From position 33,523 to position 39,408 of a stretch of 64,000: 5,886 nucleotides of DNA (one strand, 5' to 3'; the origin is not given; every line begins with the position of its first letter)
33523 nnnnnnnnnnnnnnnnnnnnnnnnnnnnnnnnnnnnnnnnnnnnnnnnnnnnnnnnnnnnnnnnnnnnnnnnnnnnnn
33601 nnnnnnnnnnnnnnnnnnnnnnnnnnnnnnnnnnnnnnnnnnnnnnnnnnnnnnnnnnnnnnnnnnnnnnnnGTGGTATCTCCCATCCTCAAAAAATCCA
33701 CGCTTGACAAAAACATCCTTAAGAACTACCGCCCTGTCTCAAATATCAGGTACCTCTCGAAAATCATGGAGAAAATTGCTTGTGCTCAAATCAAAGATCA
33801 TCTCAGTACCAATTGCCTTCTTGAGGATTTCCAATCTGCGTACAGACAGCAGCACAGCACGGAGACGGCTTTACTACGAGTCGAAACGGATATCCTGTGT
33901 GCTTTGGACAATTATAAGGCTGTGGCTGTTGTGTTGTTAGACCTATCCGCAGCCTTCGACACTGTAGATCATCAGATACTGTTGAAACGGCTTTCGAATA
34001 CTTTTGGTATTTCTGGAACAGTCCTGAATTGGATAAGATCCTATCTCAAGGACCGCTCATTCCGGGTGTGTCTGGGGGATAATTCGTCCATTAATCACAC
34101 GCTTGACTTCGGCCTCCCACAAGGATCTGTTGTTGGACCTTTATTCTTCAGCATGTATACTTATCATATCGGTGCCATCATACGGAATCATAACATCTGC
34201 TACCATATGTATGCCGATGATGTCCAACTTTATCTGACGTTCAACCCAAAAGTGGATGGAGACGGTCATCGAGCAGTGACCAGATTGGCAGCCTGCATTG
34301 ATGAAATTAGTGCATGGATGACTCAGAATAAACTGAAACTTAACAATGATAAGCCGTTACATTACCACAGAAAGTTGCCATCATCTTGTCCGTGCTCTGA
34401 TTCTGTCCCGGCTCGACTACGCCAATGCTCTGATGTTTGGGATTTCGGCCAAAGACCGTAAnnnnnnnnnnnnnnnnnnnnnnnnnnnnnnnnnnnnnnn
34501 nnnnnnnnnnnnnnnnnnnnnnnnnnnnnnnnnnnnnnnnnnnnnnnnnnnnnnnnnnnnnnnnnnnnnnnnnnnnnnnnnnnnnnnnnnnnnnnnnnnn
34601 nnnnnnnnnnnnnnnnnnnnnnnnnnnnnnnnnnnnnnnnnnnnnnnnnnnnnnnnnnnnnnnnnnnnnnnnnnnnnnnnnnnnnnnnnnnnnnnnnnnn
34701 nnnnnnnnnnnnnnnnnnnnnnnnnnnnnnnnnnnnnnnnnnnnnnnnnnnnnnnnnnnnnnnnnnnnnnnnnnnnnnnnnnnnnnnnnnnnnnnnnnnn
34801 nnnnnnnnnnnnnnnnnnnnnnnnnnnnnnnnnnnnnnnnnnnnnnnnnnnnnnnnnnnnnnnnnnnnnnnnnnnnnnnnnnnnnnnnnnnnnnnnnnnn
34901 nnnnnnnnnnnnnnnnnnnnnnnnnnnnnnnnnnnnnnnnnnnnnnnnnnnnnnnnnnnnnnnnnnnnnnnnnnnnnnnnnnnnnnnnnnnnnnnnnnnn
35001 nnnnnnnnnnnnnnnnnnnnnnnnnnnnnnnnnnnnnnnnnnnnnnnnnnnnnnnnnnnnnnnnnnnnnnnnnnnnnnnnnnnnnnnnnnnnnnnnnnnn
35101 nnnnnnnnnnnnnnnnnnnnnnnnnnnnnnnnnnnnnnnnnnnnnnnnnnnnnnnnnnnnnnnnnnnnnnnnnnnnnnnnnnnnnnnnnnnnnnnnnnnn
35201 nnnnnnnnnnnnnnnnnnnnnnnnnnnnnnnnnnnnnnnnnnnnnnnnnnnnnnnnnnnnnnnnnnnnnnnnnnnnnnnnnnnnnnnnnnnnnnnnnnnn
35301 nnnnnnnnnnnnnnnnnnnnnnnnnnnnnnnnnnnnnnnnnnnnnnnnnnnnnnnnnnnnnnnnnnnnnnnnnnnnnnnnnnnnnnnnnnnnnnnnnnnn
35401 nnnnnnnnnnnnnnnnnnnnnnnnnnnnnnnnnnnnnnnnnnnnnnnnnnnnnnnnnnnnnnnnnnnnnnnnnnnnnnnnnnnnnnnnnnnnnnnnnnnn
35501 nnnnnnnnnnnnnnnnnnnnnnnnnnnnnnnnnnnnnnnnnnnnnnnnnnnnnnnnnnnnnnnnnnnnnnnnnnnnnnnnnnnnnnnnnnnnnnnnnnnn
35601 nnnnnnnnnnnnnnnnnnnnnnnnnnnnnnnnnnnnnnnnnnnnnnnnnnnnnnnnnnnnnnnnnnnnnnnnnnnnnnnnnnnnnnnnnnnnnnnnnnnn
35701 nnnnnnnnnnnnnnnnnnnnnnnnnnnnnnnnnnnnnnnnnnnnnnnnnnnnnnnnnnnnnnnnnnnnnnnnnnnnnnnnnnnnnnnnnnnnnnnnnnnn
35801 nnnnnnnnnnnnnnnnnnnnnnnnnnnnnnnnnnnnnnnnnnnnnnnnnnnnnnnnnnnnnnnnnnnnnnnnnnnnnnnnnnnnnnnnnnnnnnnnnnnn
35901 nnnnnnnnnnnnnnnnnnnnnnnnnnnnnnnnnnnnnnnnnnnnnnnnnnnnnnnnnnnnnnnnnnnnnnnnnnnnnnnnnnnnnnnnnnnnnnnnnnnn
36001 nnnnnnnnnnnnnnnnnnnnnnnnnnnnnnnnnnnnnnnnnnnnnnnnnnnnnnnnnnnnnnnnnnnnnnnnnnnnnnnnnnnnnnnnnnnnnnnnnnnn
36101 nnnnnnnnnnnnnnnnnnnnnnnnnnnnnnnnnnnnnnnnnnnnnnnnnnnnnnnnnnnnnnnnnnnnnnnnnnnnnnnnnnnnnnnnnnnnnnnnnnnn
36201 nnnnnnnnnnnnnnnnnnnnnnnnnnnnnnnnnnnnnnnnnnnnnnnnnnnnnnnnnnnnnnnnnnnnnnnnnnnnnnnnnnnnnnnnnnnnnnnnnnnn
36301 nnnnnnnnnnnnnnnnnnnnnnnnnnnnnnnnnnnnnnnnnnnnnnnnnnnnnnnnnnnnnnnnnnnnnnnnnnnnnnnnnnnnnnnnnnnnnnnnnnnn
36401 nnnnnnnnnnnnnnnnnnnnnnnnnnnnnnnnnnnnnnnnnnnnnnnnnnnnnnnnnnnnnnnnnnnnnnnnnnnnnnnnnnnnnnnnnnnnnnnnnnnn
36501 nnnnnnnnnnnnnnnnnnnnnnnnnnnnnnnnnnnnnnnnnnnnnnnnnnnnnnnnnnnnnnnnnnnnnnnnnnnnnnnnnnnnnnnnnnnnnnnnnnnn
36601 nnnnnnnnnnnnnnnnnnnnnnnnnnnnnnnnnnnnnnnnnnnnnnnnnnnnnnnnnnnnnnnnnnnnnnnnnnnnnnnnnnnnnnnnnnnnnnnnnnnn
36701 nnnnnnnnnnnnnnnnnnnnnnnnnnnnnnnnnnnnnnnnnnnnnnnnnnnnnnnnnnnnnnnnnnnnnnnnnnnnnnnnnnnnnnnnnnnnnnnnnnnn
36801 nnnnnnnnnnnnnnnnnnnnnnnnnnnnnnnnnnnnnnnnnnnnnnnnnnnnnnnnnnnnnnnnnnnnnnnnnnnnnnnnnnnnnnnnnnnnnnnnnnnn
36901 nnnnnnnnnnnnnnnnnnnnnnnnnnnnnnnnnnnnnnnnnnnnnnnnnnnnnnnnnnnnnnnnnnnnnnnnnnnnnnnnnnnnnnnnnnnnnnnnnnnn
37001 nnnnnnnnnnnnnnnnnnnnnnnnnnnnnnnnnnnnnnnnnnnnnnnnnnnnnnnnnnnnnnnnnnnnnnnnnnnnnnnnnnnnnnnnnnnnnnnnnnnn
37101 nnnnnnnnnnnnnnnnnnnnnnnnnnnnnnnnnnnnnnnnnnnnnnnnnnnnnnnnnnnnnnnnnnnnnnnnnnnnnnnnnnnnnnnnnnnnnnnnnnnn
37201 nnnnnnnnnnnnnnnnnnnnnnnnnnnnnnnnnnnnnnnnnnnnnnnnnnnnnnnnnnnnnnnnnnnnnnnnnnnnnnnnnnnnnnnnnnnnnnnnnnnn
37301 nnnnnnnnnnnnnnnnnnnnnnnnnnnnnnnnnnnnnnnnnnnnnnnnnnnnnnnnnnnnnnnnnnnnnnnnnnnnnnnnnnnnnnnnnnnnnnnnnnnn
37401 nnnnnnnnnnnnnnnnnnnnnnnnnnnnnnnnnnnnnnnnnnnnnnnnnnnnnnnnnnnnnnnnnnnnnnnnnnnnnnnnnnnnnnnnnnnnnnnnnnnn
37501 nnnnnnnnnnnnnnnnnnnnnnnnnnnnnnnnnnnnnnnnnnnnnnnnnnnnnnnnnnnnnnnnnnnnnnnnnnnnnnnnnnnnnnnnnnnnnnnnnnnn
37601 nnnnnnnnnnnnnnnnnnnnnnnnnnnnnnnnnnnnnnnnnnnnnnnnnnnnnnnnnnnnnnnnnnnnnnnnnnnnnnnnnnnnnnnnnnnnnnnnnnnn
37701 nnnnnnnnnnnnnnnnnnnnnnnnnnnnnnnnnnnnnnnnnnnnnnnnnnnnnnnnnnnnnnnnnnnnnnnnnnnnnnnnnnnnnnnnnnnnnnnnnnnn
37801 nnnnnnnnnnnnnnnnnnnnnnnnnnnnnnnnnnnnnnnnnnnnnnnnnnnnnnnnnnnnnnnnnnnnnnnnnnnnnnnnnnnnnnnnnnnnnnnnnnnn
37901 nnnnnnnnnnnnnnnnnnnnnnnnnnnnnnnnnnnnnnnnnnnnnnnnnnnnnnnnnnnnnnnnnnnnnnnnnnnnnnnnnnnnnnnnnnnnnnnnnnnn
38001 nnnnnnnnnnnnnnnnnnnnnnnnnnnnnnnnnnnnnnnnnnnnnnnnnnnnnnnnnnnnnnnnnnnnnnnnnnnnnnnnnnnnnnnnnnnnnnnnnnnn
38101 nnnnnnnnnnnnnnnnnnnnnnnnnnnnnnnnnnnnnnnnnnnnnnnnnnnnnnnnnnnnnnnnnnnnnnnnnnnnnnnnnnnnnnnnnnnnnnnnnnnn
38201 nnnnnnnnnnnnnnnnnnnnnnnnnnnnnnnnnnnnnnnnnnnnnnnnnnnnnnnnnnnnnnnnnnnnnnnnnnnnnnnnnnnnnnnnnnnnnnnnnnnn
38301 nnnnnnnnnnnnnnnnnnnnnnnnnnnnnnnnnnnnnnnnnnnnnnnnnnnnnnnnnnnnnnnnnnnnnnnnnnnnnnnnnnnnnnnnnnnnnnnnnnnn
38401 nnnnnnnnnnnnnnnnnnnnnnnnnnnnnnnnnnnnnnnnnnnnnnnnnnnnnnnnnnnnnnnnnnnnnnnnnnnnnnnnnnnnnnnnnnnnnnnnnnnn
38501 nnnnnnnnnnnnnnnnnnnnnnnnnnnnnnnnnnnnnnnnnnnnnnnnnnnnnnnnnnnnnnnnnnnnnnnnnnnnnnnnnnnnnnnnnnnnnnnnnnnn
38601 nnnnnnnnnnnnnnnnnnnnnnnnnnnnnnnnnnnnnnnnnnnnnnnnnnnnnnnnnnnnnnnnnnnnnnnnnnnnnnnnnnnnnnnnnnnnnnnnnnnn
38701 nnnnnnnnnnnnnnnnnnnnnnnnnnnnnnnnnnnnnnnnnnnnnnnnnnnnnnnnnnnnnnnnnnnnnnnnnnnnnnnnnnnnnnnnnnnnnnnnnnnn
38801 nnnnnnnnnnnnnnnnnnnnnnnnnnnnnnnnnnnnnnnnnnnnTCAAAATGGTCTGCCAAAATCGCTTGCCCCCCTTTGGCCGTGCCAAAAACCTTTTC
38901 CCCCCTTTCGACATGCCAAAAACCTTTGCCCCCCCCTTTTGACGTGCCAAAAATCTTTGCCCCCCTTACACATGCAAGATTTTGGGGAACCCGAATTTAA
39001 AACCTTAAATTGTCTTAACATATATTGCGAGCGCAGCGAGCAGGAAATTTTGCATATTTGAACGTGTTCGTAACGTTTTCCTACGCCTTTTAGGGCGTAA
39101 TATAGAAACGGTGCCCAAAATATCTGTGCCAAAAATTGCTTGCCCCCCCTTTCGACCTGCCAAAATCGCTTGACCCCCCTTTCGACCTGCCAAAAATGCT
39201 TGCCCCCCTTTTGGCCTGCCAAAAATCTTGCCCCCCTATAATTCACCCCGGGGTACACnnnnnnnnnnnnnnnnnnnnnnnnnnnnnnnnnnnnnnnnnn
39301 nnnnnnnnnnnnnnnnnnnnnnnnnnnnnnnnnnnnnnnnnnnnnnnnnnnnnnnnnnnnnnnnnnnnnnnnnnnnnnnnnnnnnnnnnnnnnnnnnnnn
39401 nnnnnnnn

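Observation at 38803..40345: Harbinger-like MITE-c family (TTA/TAA TSD) with arms built from direct 25-bp C-rich subrepeats; one copy sits 85 bp upstream of gene E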

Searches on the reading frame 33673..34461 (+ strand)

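Call 54: search_protein_families(library=pfam, proteins=[window:33673-34461:+], max_evalue=0.001)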
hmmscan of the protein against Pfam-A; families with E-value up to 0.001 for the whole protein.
window:33673-34461:+ (262 aa): 1 family
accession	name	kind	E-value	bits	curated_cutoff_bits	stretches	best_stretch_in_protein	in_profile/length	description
PF00078.32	RVT_1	-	6.9e-33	114.5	29.6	1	7-228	3-189/205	Reverse transcriptase (RNA-dependent DNA polymerase)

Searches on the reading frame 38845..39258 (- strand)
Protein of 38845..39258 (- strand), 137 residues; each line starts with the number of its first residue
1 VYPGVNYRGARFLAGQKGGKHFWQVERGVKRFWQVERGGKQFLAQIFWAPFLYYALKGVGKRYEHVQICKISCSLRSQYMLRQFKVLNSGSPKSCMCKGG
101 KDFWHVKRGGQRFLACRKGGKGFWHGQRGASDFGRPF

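Call 66: find_homologous_proteins(query=window:38845-39258:-, max_evalue=0.001)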
Query window:38845-39258:-: 41 candidates shared short words with the query, none scored E <= 0.001.
